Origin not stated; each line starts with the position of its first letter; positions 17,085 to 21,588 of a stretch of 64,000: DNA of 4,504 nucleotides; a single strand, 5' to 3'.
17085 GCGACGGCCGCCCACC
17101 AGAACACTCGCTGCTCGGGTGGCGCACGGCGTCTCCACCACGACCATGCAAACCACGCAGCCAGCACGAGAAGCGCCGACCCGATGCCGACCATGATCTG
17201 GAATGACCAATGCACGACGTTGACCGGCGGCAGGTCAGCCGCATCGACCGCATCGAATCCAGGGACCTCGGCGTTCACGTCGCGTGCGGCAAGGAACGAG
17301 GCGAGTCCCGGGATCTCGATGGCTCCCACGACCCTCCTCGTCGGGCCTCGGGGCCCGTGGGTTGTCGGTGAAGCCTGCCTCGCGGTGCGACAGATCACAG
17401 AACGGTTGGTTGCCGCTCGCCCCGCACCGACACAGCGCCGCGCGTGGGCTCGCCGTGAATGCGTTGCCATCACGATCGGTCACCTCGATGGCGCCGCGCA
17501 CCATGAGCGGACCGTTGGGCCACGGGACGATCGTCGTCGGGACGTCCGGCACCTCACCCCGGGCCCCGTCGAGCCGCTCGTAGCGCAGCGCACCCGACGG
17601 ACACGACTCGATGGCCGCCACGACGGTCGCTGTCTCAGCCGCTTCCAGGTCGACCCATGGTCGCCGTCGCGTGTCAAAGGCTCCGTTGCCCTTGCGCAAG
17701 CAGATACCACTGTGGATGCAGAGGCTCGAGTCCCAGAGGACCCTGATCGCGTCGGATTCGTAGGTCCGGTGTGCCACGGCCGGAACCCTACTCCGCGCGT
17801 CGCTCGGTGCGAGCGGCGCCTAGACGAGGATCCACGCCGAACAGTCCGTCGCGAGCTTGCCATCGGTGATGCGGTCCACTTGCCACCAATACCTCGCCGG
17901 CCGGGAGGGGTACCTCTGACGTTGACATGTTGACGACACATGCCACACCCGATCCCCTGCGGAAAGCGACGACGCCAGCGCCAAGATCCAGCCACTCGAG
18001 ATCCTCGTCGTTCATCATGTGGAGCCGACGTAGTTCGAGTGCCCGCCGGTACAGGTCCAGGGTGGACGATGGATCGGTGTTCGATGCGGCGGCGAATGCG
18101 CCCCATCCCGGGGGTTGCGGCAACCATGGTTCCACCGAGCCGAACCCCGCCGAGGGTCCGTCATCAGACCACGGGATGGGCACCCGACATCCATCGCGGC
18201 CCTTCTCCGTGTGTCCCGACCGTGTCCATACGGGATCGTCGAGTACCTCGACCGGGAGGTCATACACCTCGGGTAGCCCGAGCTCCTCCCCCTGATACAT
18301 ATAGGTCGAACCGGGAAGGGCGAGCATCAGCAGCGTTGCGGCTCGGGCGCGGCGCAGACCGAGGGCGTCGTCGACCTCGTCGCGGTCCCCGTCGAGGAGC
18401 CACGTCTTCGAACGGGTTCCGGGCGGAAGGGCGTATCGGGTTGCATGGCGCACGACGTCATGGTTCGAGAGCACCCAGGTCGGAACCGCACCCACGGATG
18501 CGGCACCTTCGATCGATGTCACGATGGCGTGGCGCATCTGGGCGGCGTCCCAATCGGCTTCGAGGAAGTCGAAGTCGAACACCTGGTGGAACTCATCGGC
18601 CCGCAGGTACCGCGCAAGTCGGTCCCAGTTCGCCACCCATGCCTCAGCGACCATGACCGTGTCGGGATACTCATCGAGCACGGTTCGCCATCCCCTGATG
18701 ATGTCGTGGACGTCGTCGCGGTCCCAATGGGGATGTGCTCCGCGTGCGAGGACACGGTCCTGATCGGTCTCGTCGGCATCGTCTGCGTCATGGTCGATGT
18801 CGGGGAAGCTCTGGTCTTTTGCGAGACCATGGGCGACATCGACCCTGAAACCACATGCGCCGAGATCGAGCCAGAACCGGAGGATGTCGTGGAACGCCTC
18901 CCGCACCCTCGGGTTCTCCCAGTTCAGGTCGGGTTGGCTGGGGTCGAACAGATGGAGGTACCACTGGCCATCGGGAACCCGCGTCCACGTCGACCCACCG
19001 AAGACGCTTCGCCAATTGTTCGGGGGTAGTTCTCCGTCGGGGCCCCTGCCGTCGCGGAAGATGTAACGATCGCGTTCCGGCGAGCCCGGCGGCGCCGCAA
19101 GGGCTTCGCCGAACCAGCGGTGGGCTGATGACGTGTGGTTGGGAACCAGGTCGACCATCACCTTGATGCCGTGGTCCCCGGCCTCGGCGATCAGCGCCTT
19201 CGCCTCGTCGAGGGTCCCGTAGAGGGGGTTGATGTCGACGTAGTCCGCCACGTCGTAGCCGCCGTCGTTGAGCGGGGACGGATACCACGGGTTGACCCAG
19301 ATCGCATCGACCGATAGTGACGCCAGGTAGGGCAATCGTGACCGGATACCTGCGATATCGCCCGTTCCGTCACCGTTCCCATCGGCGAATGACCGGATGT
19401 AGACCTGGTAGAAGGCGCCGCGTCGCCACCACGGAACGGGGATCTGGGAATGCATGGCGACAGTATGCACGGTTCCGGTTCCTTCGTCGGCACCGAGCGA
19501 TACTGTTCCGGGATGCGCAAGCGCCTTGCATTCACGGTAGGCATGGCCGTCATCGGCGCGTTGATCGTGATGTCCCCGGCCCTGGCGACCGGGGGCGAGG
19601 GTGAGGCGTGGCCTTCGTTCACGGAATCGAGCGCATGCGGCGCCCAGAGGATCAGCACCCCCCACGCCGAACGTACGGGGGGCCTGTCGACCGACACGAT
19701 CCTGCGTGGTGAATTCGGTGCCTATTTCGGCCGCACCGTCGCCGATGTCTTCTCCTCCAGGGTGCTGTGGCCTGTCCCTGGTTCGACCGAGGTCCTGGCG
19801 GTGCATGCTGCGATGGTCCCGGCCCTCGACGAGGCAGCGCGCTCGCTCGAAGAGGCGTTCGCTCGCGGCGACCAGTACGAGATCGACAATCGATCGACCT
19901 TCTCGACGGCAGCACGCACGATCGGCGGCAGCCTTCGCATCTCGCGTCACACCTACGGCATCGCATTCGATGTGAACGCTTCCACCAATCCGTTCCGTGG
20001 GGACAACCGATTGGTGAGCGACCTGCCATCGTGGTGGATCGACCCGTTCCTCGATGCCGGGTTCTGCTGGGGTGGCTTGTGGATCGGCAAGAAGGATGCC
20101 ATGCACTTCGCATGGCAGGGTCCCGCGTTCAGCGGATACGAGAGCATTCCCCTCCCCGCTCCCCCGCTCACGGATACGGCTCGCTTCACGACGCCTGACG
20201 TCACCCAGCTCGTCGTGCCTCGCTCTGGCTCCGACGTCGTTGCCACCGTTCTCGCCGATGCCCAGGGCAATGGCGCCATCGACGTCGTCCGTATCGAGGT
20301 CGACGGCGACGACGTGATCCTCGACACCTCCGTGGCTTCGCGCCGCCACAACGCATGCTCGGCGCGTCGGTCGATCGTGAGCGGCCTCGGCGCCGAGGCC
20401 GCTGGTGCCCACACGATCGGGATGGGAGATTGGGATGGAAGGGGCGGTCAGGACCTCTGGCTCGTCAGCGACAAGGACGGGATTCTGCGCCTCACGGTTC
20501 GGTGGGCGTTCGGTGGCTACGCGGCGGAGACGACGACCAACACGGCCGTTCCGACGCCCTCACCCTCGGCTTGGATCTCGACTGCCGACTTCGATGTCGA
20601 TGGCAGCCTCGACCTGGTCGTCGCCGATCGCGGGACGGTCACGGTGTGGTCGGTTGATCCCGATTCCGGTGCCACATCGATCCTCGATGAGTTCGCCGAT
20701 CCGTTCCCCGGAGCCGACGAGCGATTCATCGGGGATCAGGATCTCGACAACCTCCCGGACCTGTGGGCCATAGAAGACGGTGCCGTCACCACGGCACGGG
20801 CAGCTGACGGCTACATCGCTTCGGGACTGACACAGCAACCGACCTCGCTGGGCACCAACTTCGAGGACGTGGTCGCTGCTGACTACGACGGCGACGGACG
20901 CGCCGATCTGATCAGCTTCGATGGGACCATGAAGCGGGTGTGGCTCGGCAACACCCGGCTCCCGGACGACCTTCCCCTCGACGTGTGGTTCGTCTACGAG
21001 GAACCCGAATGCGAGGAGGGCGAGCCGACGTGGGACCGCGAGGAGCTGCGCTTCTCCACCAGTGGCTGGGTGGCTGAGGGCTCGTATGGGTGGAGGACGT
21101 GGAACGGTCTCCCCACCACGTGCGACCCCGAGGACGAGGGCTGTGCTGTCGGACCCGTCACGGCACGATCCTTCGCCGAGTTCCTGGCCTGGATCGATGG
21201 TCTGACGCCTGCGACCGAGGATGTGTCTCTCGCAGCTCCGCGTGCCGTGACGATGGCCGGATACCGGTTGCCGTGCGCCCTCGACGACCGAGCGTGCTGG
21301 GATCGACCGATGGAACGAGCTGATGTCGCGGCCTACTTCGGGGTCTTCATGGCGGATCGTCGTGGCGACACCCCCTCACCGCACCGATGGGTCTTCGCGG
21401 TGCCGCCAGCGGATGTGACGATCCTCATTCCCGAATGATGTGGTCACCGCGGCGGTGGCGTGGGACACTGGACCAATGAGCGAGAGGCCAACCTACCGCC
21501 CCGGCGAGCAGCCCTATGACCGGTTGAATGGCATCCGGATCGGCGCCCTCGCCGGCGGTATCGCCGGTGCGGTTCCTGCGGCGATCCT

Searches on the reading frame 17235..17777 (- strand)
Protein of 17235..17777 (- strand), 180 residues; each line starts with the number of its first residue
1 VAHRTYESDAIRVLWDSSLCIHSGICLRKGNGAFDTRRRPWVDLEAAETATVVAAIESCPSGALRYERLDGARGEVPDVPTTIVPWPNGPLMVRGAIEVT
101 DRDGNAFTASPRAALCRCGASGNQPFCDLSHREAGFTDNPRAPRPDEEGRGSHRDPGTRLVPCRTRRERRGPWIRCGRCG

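Call 3: search_protein_families(library=pfam, proteins=[window:17235-17777:-], max_evalue=0.01)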
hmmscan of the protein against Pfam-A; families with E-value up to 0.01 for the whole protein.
window:17235-17777:- (180 aa): 2 families
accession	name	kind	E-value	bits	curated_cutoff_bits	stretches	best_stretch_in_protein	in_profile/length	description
PF06902.16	Fer4_19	-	2.1e-20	72.9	24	1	6-67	1-62/64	Divergent 4Fe-4S mono-cluster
PF09360.15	zf-CDGSH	-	2e-17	63.6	29.5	1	88-132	1-48/48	Iron-binding zinc finger CDGSH type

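Call 6: find_encoding_contigs(protein=window:17235-17777:-, flank=10000, max_places=10)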
Protein window:17235-17777:- (180 aa): no gene with exactly this product is on record in the collection.

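Call 44: find_homologous_proteins(query=window:17340-17777:-, max_evalue=1e-20)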
Query seq(146 aa) (146 aa): 294 proteins with E <= 1e-20 among 383 candidates; the best 120 are listed.
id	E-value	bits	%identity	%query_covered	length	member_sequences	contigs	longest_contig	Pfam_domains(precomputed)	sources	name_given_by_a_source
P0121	3.4e-92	324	96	100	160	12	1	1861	PF06902.17,PF09360.16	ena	-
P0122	1.1e-90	319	95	100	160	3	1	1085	PF06902.17,PF09360.16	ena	-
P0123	3.6e-89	314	93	100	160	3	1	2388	PF06902.17,PF09360.16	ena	-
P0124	6.7e-72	258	76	99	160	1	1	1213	PF06902.17,PF09360.16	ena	-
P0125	4.4e-71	256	74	100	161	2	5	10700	PF06902.17,PF09360.16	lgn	-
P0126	1.2e-70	254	76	100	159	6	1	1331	PF06902.17,PF09360.16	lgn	-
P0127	1.3e-70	254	75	100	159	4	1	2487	PF06902.17,PF09360.16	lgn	-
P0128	1.3e-69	251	74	100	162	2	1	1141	PF06902.17,PF09360.16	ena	-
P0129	1.5e-69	251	72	100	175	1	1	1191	PF06902.17,PF09360.16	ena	-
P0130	5.9e-69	249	72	100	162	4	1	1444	PF06902.17,PF09360.16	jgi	jgi:uncharacterized Fe-S cluster protein YjdI/CDGSH-type Zn-finger protein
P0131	7.4e-69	248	71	100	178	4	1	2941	PF06902.17,PF09360.16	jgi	jgi:uncharacterized Fe-S cluster protein YjdI/CDGSH-type Zn-finger protein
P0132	1.7e-68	247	75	97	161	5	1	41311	PF06902.17,PF09360.16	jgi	jgi:uncharacterized Fe-S cluster protein YjdI/CDGSH-type Zn-finger protein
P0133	2.3e-68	247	72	99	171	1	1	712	PF06902.17,PF09360.16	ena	-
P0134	3.0e-68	246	73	97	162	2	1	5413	PF06902.17,PF09360.16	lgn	-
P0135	3.8e-68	246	74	97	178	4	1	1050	PF06902.17,PF09360.16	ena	-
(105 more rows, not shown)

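Call 47: list_cluster_members(proteins=[P0121, P0122, P0123])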
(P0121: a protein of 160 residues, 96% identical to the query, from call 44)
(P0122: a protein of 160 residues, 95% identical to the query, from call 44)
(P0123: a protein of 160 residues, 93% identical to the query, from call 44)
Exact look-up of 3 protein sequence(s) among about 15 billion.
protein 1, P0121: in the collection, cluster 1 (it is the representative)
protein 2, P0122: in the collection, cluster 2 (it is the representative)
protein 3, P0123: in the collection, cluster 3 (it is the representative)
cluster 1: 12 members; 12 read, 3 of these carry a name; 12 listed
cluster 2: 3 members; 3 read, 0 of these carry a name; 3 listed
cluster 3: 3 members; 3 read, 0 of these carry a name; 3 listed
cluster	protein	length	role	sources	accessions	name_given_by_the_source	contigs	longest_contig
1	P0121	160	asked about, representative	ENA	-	-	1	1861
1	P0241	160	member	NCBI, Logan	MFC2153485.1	(4Fe-4S)-binding protein [Actinomycetota bacterium]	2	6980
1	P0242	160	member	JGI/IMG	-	uncharacterized Fe-S cluster protein YjdI/CDGSH-type Zn-finger protein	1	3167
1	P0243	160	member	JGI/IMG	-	uncharacterized Fe-S cluster protein YjdI/CDGSH-type Zn-finger protein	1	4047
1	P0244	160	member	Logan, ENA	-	-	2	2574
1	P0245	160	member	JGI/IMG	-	-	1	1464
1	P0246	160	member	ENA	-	-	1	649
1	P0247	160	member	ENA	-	-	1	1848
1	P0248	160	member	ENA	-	-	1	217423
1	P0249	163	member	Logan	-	-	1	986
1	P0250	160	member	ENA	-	-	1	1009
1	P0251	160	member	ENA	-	-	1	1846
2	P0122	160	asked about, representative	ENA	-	-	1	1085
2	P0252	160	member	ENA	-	-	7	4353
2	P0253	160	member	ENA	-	-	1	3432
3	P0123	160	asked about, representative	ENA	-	-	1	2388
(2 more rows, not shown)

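Call 48: find_encoding_contigs(protein=P0241, flank=5000, max_places=4)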
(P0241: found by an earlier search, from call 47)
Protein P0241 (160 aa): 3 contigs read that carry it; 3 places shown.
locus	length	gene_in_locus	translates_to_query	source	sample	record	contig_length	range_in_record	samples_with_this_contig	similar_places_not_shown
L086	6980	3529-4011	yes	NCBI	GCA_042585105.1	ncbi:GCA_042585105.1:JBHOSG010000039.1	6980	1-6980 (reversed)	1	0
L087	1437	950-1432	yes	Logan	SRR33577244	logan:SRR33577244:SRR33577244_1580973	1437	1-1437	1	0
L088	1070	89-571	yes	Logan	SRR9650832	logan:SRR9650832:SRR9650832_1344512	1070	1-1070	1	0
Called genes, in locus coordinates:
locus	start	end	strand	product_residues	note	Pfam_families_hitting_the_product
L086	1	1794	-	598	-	PF13517:FG-GAP_3 (faint), PF13539:Peptidase_M15_4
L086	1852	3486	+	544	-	PF00128:Alpha-amylase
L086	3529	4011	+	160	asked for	PF06902:Fer4_19, PF09360:zf-CDGSH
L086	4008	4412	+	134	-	-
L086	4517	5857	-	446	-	PF03060:NMO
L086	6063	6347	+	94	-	-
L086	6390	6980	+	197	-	PF01106:NifU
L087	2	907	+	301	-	?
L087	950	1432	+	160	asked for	PF06902:Fer4_19, PF09360:zf-CDGSH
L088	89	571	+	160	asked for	PF06902:Fer4_19, PF09360:zf-CDGSH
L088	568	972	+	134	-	-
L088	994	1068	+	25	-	?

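Call 49: find_encoding_contigs(protein=P0123, flank=5000, max_places=4)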
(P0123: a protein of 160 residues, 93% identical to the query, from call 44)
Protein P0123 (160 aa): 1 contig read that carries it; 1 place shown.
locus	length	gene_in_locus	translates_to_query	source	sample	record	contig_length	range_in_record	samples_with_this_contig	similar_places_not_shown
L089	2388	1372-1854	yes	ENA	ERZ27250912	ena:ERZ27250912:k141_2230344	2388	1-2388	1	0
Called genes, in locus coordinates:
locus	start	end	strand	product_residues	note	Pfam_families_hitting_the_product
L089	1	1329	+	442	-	?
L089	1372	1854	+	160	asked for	PF06902:Fer4_19, PF09360:zf-CDGSH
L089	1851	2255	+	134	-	-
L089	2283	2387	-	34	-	?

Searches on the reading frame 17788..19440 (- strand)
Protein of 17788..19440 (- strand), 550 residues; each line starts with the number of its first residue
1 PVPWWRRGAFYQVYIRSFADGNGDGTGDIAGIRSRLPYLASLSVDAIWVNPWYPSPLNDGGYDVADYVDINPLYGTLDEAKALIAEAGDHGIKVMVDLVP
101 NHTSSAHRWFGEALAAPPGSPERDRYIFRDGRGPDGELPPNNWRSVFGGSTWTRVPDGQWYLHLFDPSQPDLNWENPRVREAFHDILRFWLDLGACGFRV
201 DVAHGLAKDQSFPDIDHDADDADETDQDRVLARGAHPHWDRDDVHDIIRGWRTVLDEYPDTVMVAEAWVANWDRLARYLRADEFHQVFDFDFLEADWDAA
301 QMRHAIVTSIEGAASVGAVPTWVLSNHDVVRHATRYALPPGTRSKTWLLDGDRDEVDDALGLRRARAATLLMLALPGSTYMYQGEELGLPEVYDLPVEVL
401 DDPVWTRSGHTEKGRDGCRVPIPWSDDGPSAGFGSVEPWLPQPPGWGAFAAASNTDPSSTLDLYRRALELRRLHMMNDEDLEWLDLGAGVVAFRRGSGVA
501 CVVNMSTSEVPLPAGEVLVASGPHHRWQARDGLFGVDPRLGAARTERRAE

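Call 3: search_protein_families(library=pfam, proteins=[window:17788-19440:-], max_evalue=0.01)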
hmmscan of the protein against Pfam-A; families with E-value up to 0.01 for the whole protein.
window:17788-19440:- (550 aa): 1 family
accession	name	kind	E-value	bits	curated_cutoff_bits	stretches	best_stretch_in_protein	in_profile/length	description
PF00128.31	Alpha-amylase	-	1.6e-96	324.7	22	1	12-474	1-440/446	Alpha amylase, catalytic domain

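Call 26: search_solved_structures(query=window:17788-19440:-, max_evalue=1e-20, show_alignments=1)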
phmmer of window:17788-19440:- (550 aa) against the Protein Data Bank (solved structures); distinct sequences matched with E-value up to 1e-20: 98 (the best 60 are shown).
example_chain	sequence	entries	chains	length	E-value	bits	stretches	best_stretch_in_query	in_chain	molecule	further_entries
8yie_A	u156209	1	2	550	9.9e-153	513.1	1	5-511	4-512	Alpha-glucosidase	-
8yif_A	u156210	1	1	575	1e-152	513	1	5-511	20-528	Alpha-glucosidase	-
3wy1_A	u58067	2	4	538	3.3e-101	342.9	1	3-513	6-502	Alpha-glucosidase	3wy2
3wy4_A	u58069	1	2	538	7.8e-101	341.7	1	3-513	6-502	Alpha-glucosidase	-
3wy3_A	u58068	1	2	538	1.1e-100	341.1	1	3-513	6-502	Alpha-glucosidase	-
6aav_A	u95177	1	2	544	1.8e-89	304.1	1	2-521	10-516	Alpha-glucosyltransferase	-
7voh_A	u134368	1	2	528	3e-83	283.6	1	2-474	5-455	alpha-glucosidase QsGH13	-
5brq_A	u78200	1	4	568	1.8e-74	254.6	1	3-297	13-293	Glycoside Hydrolase Family 13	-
5brp_A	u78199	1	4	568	5.9e-74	252.9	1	3-297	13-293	Glycoside Hydrolase Family 13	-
5wcz_A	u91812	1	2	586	1.4e-73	251.6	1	4-298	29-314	Oligo-1,6-glucosidase 1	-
4m56_A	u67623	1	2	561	1.7e-73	251.4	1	3-298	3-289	Oligo-1,6-glucosidase 1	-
7lv6_B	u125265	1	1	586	1.7e-73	251.4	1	4-298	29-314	Oligo-1,6-glucosidase 1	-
4mb1_A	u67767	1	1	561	1.7e-73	251.3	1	3-298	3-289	Oligo-1,6-glucosidase 1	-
4m8u_A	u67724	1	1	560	6.5e-73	249.4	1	3-298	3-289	Oligo-1,6-glucosidase 1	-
4maz_A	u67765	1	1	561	1.2e-72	248.6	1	3-298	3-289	Oligo-1,6-glucosidase 1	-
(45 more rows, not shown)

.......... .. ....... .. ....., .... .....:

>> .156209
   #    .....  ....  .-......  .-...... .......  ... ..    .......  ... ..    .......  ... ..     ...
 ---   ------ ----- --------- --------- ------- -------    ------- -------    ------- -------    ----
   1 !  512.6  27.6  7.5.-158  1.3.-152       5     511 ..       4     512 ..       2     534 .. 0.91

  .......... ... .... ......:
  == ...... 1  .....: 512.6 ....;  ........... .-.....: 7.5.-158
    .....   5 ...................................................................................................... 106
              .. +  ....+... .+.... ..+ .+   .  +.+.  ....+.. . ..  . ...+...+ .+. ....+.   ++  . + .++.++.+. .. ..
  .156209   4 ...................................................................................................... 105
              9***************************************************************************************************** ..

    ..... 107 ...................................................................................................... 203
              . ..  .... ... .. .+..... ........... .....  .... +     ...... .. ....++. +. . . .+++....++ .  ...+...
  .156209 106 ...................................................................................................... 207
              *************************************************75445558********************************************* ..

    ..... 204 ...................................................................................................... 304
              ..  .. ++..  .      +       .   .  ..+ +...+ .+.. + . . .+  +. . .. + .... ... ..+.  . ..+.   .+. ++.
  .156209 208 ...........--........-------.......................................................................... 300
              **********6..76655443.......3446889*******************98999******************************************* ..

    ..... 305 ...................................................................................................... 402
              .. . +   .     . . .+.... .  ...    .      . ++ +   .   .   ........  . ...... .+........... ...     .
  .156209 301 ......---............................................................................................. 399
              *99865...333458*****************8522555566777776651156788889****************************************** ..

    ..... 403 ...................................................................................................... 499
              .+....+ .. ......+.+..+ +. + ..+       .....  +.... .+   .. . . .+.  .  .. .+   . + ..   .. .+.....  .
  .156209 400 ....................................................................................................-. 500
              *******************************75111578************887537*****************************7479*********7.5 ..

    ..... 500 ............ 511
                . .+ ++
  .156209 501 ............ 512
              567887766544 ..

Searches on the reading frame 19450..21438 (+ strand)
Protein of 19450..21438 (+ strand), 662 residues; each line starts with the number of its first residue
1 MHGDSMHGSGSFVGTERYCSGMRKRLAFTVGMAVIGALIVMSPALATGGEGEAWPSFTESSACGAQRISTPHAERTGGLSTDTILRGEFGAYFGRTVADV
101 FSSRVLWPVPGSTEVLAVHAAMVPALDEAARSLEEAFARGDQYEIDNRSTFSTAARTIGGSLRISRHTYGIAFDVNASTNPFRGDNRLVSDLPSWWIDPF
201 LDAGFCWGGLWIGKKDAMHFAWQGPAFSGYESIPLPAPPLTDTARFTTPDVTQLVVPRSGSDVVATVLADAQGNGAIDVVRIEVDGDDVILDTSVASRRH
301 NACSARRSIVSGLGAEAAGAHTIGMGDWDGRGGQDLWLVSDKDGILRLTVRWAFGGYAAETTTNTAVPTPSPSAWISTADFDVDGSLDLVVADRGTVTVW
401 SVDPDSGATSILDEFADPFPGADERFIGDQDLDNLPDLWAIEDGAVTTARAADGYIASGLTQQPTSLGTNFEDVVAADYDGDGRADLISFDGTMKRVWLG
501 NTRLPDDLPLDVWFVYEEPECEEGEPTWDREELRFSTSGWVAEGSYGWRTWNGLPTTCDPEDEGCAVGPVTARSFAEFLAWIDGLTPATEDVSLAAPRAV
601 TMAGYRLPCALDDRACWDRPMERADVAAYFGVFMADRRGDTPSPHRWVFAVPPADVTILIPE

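Call 37: find_encoding_contigs(protein=window:19450-21438:+, flank=10000, max_places=5)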
Protein window:19450-21438:+ (662 aa): no gene with exactly this product is on record in the collection.
